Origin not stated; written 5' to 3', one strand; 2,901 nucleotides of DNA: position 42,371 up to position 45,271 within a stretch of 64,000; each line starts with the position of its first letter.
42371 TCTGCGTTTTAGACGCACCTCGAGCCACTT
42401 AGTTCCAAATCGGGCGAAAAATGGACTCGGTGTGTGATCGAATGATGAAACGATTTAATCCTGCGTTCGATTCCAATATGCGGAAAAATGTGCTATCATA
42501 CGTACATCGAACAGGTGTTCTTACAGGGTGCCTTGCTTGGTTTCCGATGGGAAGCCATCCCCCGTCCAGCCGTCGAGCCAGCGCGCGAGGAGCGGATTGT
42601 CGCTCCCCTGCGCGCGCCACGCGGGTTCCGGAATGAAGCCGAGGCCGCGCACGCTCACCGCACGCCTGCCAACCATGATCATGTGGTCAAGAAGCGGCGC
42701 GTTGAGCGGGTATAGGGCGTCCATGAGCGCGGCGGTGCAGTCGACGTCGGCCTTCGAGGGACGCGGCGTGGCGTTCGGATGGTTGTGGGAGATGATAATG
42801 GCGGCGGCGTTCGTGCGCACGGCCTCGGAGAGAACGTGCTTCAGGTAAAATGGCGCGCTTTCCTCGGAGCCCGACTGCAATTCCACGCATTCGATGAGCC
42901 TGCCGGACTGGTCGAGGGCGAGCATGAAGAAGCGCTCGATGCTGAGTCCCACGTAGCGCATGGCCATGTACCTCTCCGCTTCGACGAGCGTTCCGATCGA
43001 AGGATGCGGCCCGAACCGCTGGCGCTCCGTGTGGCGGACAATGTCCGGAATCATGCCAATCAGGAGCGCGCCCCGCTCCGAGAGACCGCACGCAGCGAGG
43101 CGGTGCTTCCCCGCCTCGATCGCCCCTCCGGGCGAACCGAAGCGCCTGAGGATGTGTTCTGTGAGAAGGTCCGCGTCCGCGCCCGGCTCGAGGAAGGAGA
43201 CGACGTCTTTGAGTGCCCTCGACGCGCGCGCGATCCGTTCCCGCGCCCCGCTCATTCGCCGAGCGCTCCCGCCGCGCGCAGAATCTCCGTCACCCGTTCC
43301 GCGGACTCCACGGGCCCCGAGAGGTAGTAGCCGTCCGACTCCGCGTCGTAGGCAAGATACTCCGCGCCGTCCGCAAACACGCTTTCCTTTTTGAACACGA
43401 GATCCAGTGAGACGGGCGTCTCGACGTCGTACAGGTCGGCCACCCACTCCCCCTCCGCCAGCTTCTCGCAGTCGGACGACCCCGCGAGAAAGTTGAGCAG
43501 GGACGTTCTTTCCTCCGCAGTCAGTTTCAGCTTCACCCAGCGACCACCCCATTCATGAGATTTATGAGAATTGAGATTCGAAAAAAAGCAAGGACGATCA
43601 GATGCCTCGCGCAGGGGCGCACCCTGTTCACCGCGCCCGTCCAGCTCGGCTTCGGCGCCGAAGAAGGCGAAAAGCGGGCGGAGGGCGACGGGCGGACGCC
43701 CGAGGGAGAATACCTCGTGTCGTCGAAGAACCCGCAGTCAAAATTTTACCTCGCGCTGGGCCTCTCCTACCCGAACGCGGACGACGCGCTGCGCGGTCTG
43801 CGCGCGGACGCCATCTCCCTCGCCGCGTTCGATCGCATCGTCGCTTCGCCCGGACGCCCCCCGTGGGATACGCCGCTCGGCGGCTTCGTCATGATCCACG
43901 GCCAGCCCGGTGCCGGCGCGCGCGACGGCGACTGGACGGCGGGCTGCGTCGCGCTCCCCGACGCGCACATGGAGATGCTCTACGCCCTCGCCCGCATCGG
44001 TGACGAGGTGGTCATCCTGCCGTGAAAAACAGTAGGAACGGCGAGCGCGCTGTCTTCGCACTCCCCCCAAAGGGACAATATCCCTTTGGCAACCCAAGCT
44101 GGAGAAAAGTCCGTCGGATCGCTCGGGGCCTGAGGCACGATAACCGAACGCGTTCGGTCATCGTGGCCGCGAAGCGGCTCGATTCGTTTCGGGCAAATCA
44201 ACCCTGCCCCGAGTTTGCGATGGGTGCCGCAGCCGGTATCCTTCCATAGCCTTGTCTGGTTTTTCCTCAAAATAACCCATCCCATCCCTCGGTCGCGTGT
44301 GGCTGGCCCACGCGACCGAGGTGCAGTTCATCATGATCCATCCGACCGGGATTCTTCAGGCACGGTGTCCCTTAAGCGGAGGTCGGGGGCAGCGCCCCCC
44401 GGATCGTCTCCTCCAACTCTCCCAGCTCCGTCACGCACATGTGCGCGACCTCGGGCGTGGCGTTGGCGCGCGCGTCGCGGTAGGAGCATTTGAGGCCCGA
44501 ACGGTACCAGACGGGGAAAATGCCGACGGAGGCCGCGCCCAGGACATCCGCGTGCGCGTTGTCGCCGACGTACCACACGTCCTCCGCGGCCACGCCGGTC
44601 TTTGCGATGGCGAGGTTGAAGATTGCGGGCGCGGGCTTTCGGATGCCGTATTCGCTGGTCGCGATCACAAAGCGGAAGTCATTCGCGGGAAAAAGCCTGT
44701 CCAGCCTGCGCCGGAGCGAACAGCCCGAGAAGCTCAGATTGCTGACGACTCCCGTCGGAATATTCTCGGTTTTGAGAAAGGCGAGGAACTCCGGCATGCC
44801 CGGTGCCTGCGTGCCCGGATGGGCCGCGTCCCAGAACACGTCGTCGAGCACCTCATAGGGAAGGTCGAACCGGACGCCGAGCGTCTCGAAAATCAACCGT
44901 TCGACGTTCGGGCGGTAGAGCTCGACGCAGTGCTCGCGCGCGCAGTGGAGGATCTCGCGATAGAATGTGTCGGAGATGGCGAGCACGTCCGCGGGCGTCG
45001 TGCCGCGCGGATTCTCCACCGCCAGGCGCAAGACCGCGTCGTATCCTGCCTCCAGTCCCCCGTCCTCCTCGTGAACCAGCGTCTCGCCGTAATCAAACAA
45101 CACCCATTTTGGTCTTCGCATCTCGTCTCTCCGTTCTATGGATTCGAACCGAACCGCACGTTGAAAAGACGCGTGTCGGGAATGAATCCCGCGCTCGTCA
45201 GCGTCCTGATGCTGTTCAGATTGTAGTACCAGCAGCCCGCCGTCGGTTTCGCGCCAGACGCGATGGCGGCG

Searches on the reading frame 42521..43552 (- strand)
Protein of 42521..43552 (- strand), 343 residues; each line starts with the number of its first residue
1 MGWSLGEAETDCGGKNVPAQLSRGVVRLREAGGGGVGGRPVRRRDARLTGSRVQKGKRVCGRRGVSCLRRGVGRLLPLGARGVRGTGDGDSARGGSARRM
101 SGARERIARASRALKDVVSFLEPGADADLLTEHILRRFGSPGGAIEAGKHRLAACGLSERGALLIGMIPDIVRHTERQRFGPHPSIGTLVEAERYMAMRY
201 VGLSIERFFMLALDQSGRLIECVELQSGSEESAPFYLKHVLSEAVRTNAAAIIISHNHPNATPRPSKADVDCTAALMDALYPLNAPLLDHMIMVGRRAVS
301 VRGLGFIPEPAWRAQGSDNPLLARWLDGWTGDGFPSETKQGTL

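Call 17: search_protein_families(library=pfam, proteins=[window:42521-43552:-], max_evalue=0.001)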
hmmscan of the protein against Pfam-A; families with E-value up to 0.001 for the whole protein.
window:42521-43552:- (343 aa): 2 families
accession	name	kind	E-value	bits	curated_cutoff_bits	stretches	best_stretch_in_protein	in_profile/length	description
PF04002.20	RadC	-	6.1e-28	97.6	22.1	1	192-303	7-118/121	RadC-like JAB domain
PF14464.11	Prok-JAB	-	3.1e-05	24.2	25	1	213-288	30-95/114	Prokaryotic homologs of the JAB domain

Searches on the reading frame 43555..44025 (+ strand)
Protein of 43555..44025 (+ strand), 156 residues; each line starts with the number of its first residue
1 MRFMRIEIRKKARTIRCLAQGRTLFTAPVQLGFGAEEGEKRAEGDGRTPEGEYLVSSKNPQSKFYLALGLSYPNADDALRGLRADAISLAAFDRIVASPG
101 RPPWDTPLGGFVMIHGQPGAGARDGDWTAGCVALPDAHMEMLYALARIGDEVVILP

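Call 17: search_protein_families(library=pfam, proteins=[window:43555-44025:+], max_evalue=0.001)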
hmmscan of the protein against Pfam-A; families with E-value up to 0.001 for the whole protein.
window:43555-44025:+ (156 aa): 1 family
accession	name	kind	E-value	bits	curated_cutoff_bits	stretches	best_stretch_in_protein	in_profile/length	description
PF03734.19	YkuD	-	3.1e-18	67.2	23.4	1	5-154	3-146/146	L,D-transpeptidase catalytic domain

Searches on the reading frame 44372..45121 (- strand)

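Call 17: search_protein_families(library=pfam, proteins=[window:44372-45121:-], max_evalue=0.001)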
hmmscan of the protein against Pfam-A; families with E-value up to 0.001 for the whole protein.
window:44372-45121:- (249 aa): 3 families
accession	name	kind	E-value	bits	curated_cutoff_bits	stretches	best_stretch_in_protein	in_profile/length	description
PF00702.32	Hydrolase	-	1.5e-16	61.8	26.4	1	5-200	2-191/191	haloacid dehalogenase-like hydrolase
PF13419.12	HAD_2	-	6.3e-13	49.7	23.8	1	103-202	78-174/178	Haloacid dehalogenase-like hydrolase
PF13242.12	Hydrolase_like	-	2.2e-11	43.9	22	1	160-231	2-70/75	HAD-hyrolase-like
